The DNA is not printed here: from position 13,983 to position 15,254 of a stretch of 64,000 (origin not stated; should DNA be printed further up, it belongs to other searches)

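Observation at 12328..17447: TRAP transporter operon plus NhaP-type Na+/H+ antiporter where K-12 has the MFS transporter lgoT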

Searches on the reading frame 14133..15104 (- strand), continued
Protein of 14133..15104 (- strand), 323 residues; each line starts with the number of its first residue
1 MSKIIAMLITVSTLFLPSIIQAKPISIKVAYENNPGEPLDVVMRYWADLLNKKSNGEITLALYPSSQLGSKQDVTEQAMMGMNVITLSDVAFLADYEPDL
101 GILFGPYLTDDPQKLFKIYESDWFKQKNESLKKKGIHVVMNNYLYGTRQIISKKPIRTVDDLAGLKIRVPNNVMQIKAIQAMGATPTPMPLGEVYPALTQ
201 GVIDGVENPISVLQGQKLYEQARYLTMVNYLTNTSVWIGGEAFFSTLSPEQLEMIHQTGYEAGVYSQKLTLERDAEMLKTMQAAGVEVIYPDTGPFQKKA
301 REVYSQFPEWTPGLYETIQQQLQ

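Call 84: search_protein_families(proteins=[L005:5310-6032:-, L005:6035-7660:-, L005:7798-9285:-, L005:13033-13923:+, L005:14056-14982:-, L005:16223-17023:-], library=ncbifam, max_evalue=1e-15)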
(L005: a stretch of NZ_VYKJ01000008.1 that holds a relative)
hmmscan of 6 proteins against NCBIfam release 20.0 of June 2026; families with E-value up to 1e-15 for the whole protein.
L005:5310-6032:- (240 aa): 2 families
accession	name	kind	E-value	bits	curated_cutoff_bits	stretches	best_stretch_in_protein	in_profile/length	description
NF007750.0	PRK10430.1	equivalog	4.4e-125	415.9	262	1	1-240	1-239/239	two-component system response regulator DcuR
NF007467.0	PRK10046.1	equivalog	4.1e-35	121.4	264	1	3-226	6-224/226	two-component response regulator DpiA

L005:6035-7660:- (541 aa): 6 families
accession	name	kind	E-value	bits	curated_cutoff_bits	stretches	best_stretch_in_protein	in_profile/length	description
NF008298.1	PRK11086.1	subfamily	1.2e-246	819.3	520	1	12-539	1-528/529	DcuS/MalK family sensor histidine kinase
NF038334.1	malate_HK_MalK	exception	2.6e-143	478.5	800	1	12-539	3-528/533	malate sensor histidine kinase MalK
NF011627.0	PRK15053.1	equivalog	1.4e-66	225.3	656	1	21-536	25-539/552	sensor histidine kinase DpiB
NF008468.0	PRK11360.1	equivalog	1.8e-29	102.6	646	1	433-538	505-610/616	two-component system sensor histidine kinase AtoS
NF046044.1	PnpS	equivalog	1.2e-17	64.1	400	0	432-535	283-390/390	two-component system histidine kinase PnpS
TIGR02916.1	PEP_his_kin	equivalog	3.5e-16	58.9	300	1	432-535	577-679/679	XrtA/PEP-CTERM system histidine kinase PrsK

L005:7798-9285:- (495 aa): 1 family
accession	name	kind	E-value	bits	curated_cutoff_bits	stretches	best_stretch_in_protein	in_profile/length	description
TIGR00785.1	dass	subfamily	2.9e-118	395.4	198.6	1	50-489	1-444/444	DASS family sodium-coupled anion symporter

L005:13033-13923:+ (296 aa): 24 families
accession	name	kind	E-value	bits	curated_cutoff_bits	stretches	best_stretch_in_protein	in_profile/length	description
NF040888.1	trans_reg_YafC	equivalog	3.9e-54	183.5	470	1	6-286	8-290/293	DNA-binding transcriptional regulator YafC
NF007917.1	PRK10632.1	equivalog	2.7e-40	138.4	425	1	5-285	6-288/303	HTH-type transcriptional activator AaeR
NF007315.1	PRK09801.1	equivalog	1.5e-37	129.2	398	1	8-257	13-264/301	L-tartrate utilization transcriptional activator TtdR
NF008352.0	PRK11139.1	subfamily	5.6e-36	124.2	288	1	6-286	11-289/305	transcriptional regulator GcvA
NF011573.0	PRK14997.1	equivalog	1e-35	123.4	380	1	8-285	11-293/303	LysR family transcriptional regulator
NF007491.0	PRK10086.1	equivalog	3e-35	121.6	316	1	3-287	19-307/313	DNA-binding transcriptional regulator DsdC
TIGR02036.1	dsdC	equivalog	9.5e-28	97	352.4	1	3-287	10-299/302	DNA-binding transcriptional regulator DsdC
TIGR03418.1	chol_sulf_TF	equivalog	6.6e-24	84.4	324.8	1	3-286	3-289/291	choline sulfate utilization transcriptional regulator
NF040786.1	LysR_Sec_metab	equivalog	2.4e-23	82.6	250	1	2-127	2-127/298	selenium metabolism-associated LysR family transcriptional regulator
NF047520.1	trans_act_CidR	equivalog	3.1e-22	79.1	415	1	3-126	3-126/292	cidABC operon transcriptional activator CidR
NF052633.1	LysR_TF_PsrA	exception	1.2e-21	76.9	540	1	7-126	11-130/297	L-proline-binding transcription factor PsrA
NF053705.1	TransRegGltCGpos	equivalog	1.4e-21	77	350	1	5-149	5-151/300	glutamate biosynthesis transcriptional regulator GltC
NF008416.0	PRK11242.1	equivalog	4.7e-20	72.1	277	1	1-125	1-125/300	transcriptional regulator CynR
NF002964.0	PRK03635.1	subfamily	2.6e-19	69.4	197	1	5-272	7-274/297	ArgP/LysG family DNA-binding transcriptional regulator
NF008722.0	PRK11716.1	equivalog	9e-19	67.6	246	1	4-146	4-149/293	HTH-type transcriptional activator IlvY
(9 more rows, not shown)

L005:14056-14982:- (308 aa): 2 families
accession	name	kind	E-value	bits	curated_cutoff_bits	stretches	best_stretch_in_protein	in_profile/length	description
TIGR00950.1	2A78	equivalog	3.5e-25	88.9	230.2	1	18-288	1-264/264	carboxylate/amino acid/amine transporter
NF050091.1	ArAmAcExpYddG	equivalog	9.5e-18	64.7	300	1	22-292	20-284/285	aromatic amino acid exporter YddG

L005:16223-17023:- (266 aa): 5 families
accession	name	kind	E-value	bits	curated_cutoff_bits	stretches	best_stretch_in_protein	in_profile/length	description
TIGR00112.1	proC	equivalog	1.1e-54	185.9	196.75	1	4-263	1-263/263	pyrroline-5-carboxylate reductase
NF005813.0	PRK07679.1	exception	1.8e-33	116.2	404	1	3-263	5-268/279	pyrroline-5-carboxylate reductase ProI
NF008839.0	PRK11880.2-4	equivalog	2.4e-22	79.6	288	1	2-261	2-250/252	pyrroline-5-carboxylate reductase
NF005384.0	PRK06928.1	exception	1.5e-18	67.3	301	1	1-208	1-212/277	pyrroline-5-carboxylate reductase ProG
NF005814.0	PRK07680.1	equivalog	6.5e-16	58.3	278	1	3-241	2-242/275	late competence protein ComER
